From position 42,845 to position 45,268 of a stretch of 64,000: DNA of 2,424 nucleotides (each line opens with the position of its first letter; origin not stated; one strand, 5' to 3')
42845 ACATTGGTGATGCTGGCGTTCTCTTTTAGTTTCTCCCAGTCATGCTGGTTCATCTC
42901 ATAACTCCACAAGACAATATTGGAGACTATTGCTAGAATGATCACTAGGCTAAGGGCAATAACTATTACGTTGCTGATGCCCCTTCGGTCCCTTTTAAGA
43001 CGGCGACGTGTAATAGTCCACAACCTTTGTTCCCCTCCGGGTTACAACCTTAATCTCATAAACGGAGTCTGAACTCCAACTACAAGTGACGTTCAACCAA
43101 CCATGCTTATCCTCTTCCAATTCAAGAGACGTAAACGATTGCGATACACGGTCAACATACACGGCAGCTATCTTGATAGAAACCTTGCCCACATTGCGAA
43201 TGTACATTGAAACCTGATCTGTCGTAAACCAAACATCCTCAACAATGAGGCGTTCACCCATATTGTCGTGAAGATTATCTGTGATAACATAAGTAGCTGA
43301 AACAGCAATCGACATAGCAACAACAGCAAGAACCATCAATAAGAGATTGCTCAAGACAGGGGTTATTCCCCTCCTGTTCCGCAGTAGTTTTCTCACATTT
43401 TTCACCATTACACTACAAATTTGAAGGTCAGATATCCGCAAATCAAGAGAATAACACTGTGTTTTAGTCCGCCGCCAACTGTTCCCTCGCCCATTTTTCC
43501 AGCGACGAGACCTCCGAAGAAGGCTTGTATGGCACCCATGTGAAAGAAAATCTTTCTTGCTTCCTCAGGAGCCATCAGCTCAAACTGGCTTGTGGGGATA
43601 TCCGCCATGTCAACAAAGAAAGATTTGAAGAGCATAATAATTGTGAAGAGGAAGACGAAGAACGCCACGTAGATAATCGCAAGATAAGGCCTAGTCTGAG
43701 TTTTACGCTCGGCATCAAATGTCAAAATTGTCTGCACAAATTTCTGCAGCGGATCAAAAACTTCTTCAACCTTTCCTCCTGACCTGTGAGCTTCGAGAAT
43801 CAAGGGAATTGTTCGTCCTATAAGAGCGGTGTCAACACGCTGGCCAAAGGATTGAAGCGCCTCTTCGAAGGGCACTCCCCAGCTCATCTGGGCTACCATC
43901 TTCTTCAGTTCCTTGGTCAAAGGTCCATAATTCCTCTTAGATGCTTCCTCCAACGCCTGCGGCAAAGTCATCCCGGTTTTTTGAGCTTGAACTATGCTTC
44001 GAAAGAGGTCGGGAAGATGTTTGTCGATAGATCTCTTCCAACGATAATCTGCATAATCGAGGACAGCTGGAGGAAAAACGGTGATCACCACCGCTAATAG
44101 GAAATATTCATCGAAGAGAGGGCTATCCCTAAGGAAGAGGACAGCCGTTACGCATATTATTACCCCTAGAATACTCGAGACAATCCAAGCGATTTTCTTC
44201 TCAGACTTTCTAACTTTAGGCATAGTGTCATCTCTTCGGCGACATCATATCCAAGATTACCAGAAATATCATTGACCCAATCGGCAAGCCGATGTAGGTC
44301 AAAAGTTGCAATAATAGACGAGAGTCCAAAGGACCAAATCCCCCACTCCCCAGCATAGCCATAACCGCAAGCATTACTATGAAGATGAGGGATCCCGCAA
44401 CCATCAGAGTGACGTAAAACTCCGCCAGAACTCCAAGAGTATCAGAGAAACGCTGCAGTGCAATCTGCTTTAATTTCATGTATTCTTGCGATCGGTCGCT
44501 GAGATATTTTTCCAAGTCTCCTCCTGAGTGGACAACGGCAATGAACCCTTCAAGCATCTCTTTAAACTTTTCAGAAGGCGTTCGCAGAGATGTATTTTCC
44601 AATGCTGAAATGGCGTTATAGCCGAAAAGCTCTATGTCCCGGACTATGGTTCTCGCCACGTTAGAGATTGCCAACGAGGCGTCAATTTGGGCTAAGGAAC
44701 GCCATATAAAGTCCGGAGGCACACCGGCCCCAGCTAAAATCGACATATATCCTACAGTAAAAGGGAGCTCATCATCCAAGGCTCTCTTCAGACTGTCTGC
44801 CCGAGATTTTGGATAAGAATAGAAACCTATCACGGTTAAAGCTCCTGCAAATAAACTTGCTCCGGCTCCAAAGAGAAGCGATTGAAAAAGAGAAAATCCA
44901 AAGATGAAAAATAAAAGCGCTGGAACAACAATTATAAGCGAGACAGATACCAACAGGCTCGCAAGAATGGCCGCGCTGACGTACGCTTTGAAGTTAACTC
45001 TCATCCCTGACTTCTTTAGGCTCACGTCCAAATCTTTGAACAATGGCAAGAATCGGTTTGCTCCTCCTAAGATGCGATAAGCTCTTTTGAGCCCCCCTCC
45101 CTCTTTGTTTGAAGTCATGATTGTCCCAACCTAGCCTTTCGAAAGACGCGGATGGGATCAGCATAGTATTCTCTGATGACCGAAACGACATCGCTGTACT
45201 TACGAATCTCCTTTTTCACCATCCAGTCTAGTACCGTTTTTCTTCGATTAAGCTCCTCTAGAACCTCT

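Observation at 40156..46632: Compact Epd/Tad-like type IV pilus operon: ATPase, two platform genes, pilin, giant pilin-like protein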

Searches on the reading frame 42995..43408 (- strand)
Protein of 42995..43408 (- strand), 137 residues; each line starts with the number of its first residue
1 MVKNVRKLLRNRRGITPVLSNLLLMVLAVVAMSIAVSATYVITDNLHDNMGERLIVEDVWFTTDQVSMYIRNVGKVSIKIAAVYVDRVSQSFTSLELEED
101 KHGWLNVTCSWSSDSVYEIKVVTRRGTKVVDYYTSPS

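Call 3: search_protein_families(library=pfam, proteins=[window:42995-43408:-], max_evalue=0.1)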
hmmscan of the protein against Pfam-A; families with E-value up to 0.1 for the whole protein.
window:42995-43408:- (137 aa): 0 families

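Call 4: search_protein_families(library=ncbifam, proteins=[window:42995-43408:-], max_evalue=0.1)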
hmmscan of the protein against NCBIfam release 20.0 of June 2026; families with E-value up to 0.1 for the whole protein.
window:42995-43408:- (137 aa): 3 families
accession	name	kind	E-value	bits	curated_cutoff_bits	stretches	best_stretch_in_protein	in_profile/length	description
TIGR02537.2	arch_flag_Nterm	domain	0.012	15.1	20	1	11-31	1-21/33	archaellin/type IV pilin N-terminal domain-containing protein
NF053669.1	bindosome_BasA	exception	0.061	13.5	230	0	31-92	28-92/136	bindosome assembly system protein BasA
NF038391.1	streptophobe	domain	0.062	12.1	60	1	7-45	198-236/408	streptophobe family protein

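Call 43: search_solved_structures(query=A2, max_evalue=10)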
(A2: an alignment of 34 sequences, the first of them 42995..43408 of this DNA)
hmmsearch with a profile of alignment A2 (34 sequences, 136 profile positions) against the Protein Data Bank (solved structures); distinct sequences matched with E-value up to 10: 9.
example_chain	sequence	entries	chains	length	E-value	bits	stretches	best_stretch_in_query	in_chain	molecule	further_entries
8fk7_A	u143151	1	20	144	2.6e-11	47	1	8-133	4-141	Flagellin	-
6pbk_A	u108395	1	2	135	0.12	15.7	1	58-129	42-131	Saci FlaG soluble domain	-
5tug_A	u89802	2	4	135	0.17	15.2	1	58-121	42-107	Flagellar biosynthesis protein FlaG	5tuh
2cde_A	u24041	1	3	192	0.46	13.8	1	66-131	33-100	INKT-TCR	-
2po6_C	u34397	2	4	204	0.54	13.6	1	66-131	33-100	NKT15 alpha-chain | NKT TCR Valpha24 chain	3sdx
3huj_E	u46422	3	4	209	0.56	13.5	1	66-131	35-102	NKT15 T cell receptor alpha-chain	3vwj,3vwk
2eyr_A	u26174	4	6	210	0.56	13.5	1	66-131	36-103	NKT12 | NKT15 | T cell receptor alpha variable 10, nkt tcr alpha chain fusion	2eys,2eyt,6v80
3tyf_A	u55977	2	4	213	0.58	13.5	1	66-131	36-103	iNKT Cell Receptor Alpha Chain | Invariant Natural Killer T Cell Receptor chain A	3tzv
3j1r_A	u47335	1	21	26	1.6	12.1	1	12-31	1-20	archaeal adhesion filament core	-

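Call 45: search_solved_structures(query=A2, max_evalue=0.001, show_alignments=1)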
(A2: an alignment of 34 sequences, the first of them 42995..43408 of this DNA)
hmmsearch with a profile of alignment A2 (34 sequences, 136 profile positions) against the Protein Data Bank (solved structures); distinct sequences matched with E-value up to 0.001: 1.
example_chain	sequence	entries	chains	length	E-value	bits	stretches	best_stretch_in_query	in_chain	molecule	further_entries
8fk7_A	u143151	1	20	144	2.6e-11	47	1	8-133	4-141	Flagellin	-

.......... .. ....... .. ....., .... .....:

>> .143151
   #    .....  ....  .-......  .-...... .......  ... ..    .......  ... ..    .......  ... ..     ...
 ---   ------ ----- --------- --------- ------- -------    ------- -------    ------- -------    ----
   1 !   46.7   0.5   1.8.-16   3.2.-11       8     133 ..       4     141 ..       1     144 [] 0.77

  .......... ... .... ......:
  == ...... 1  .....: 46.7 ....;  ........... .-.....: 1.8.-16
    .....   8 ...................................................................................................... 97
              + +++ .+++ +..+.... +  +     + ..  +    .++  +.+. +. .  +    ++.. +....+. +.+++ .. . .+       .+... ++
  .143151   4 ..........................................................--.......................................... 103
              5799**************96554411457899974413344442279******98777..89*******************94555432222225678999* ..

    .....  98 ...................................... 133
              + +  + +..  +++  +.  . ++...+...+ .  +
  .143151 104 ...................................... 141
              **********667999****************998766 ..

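Call 71: search_protein_representatives(protein=window:42995-43408:-)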
Query: 137 residues. Proteins with E-value up to 0.001 (for the whole library): 274; up to 1e-10: 52; up to 1e-30: 7. The best 150 are listed.
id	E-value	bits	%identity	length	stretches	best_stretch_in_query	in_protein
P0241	2.2e-39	150.8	57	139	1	7-136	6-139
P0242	7.2e-36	139.4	50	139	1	2-136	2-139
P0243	2.3e-35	137.8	52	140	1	5-134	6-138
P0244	8.2e-34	132.8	52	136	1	3-128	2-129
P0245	9.6e-33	129.3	58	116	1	25-137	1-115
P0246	8.0e-32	126.4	75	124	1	5-87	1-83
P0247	1.9e-31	125.1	48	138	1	3-136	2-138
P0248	2.8e-24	102.0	52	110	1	32-136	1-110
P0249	6.1e-24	100.9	55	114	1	6-94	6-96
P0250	5.2e-23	97.9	57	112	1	5-88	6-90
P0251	1.3e-21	93.4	42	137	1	10-136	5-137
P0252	6.1e-20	88.0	60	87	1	7-81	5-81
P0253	9.8e-20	87.3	53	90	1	50-136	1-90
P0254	1.4e-17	80.3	45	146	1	6-129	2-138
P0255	2.4e-17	79.6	49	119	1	49-136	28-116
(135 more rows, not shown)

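Call 73: search_protein_families(library=pfam, alignment_id=A5, max_evalue=0.01)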
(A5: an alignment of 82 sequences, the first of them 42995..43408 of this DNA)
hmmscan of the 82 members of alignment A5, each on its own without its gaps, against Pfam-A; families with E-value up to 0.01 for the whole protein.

A. member 1, window:42995-43408:- (137 aa): 0 families

B. families by the number of members that match (of 82 scanned): 10 families
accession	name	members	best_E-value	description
PF07790.16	Pilin_N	27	1.8e-07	Archaeal Type IV pilin, N-terminal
PF22544.2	HYDIN_VesB_CFA65-like_Ig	9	1.5e-05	HYDIN/CFA65/VesB-like, Ig-like domain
PF07610.17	DUF1573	4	0.0012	Protein of unknown function (DUF1573)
PF07705.17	CARDB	2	0.00052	CARDB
PF23532.1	Microp_apicomplexa_18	2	0.00063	Apicomplexa microprotein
PF23960.2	DUF7289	1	0.0014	Family of unknown function (DUF7289)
PF03739.19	LptF_LptG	1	0.0019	Lipopolysaccharide export system permease LptF/LptG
PF22067.2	Cep192_D3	1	0.0034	Cep192 domain 3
PF23928.1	DUF7266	1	0.0043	Family of unknown function (DUF7266)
PF04713.17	Pox_I5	1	0.006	Poxvirus protein I5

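Call 74: search_solved_structures(query=A5, max_evalue=1)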
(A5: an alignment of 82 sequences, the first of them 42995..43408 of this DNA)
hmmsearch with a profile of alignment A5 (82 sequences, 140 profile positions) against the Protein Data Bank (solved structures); distinct sequences matched with E-value up to 1: 21.
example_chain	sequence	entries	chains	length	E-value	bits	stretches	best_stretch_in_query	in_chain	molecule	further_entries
8fk7_A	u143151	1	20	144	2.4e-25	92.1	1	7-137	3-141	Flagellin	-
8q30_A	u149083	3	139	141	5.3e-10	42.3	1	16-131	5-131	DUF4352 domain-containing protein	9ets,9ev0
8gi2_A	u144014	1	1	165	8.5e-07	31.9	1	8-113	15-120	Natrinema pilin, PilA2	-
6pbk_A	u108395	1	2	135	1.4e-05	28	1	37-135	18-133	Saci FlaG soluble domain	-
5tug_A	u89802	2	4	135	2.2e-05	27.3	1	37-135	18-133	Flagellar biosynthesis protein FlaG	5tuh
5kyh_A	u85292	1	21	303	2.6e-05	27.1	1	12-68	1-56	Iho670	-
8fjs_A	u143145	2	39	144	8.1e-05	25.5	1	1-113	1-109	Pilin_N domain-containing protein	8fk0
8fj5_A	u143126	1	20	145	0.00014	24.8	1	3-44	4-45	Pilin_N domain-containing protein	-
9myg_A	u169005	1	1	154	0.00019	24.3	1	7-79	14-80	Archaeal Type IV pilin N-terminal domain-containing protein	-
3j1r_A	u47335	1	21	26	0.00032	23.6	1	12-36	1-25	archaeal adhesion filament core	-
8tib_A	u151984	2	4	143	0.0006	22.7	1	2-107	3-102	DUF973 family protein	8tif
2kl6_A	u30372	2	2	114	0.0038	20.1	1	67-133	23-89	Uncharacterized protein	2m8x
3idu_A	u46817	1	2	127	0.0058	19.5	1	67-133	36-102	Uncharacterized protein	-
9n30_A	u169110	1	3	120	0.042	16.7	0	79-125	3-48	LM2379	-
8rey_M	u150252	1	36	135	0.061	16.2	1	12-75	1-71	Flagellin-like protein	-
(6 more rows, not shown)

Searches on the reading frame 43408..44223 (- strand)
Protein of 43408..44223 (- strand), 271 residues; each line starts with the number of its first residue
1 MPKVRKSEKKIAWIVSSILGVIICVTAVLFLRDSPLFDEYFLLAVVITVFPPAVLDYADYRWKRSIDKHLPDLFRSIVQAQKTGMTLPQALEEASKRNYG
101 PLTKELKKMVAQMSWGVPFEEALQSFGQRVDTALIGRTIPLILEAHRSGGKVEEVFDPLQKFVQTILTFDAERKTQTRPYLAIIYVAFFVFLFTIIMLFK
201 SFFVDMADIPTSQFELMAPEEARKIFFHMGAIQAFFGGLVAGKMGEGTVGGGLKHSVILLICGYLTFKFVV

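Call 3: search_protein_families(library=pfam, proteins=[window:43408-44223:-], max_evalue=0.1)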
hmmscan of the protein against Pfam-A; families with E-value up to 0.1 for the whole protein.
window:43408-44223:- (271 aa): 4 families
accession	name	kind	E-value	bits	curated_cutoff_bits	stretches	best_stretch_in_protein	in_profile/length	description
PF00482.28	T2SSF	-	3.4e-19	69.5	25.2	1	78-198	6-123/125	Type II secretion system (T2SS), protein F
PF19589.4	DUF6095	-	0.014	16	23.8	0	7-30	35-58/73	Family of unknown function (DUF6095)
PF06570.16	DUF1129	-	0.02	14.9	29.1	0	132-197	28-96/207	Protein of unknown function (DUF1129)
PF17555.7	TssN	-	0.031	14.2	30.3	0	183-220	123-160/274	Type VI secretion system, TssN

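Call 4: search_protein_families(library=ncbifam, proteins=[window:43408-44223:-], max_evalue=0.1)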
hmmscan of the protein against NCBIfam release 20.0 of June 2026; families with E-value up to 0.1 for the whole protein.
window:43408-44223:- (271 aa): 8 families
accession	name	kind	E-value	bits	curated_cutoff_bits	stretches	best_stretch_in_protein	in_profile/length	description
NF004705.1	PRK06041.1-3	equivalog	9.5e-15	54.5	400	1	6-268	184-452/465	archaellar assembly protein ArlJ/FlaJ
NF046075.1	UpsF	equivalog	8.2e-13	47.9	400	1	15-199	261-436/484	membrane pilin protein UpsF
NF004704.2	PRK06041.1-2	equivalog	1.1e-07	31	550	1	12-200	268-470/555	archaellar assembly protein ArlJ/FlaJ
NF004703.2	PRK06041.1-1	equivalog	2.1e-07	29.7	570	1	20-208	234-429/525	archaellar assembly protein ArlJ/FlaJ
NF007861.0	PRK10573.1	equivalog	0.019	14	401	1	68-126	263-322/401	protein transport protein HofC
NF007558.0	PRK10179.1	equivalog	0.036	13.7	339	0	181-244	118-180/217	formate dehydrogenase-N subunit gamma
NF047839.1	PspM_Rv2743c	equivalog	0.057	13.3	80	0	5-65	10-70/220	phage shock envelope stress response protein PspM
NF050019.1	HpsJ_like_C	equivalog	0.079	12.7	140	0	4-37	62-94/183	HpsJ-like protein, cyanoexosortase C-associated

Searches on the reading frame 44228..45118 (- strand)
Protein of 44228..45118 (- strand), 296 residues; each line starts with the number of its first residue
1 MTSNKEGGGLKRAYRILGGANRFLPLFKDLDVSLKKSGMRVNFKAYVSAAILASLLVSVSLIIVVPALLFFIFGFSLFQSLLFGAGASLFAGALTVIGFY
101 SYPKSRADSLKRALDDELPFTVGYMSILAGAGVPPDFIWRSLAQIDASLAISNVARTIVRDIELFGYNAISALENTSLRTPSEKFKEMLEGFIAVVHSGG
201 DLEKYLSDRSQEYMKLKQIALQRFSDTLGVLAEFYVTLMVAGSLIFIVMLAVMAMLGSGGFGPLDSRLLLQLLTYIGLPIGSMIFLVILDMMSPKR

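Call 3: search_protein_families(library=pfam, proteins=[window:44228-45118:-], max_evalue=0.1)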
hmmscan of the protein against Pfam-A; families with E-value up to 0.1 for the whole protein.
window:44228-45118:- (296 aa): 1 family
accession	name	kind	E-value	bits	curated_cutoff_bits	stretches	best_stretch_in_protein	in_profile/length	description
PF00482.28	T2SSF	-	6.4e-15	55.7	25.2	1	124-249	4-124/125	Type II secretion system (T2SS), protein F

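Call 4: search_protein_families(library=ncbifam, proteins=[window:44228-45118:-], max_evalue=0.1)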
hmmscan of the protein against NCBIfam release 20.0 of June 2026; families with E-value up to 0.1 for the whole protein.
window:44228-45118:- (296 aa): 6 families
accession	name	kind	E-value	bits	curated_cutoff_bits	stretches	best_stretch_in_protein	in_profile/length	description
NF004704.2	PRK06041.1-2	equivalog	8.3e-19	67.7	550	1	39-254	6-213/555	archaellar assembly protein ArlJ/FlaJ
NF053673.1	bindosome_BasF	exception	1.4e-16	60.2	1300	1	60-259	152-342/656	bindosome assembly system membrane anchoring protein BasF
NF004705.1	PRK06041.1-3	equivalog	6.8e-15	55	400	1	114-289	3-171/465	archaellar assembly protein ArlJ/FlaJ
NF046075.1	UpsF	equivalog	7.3e-12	44.8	400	1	57-239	41-210/484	membrane pilin protein UpsF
NF004703.2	PRK06041.1-1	equivalog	1.6e-09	36.7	570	1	111-256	33-177/525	archaellar assembly protein ArlJ/FlaJ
NF042433.1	CitmalDyn_Leptosp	equivalog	0.036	12.6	950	1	144-222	83-161/514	(R)-citramalate synthase CimA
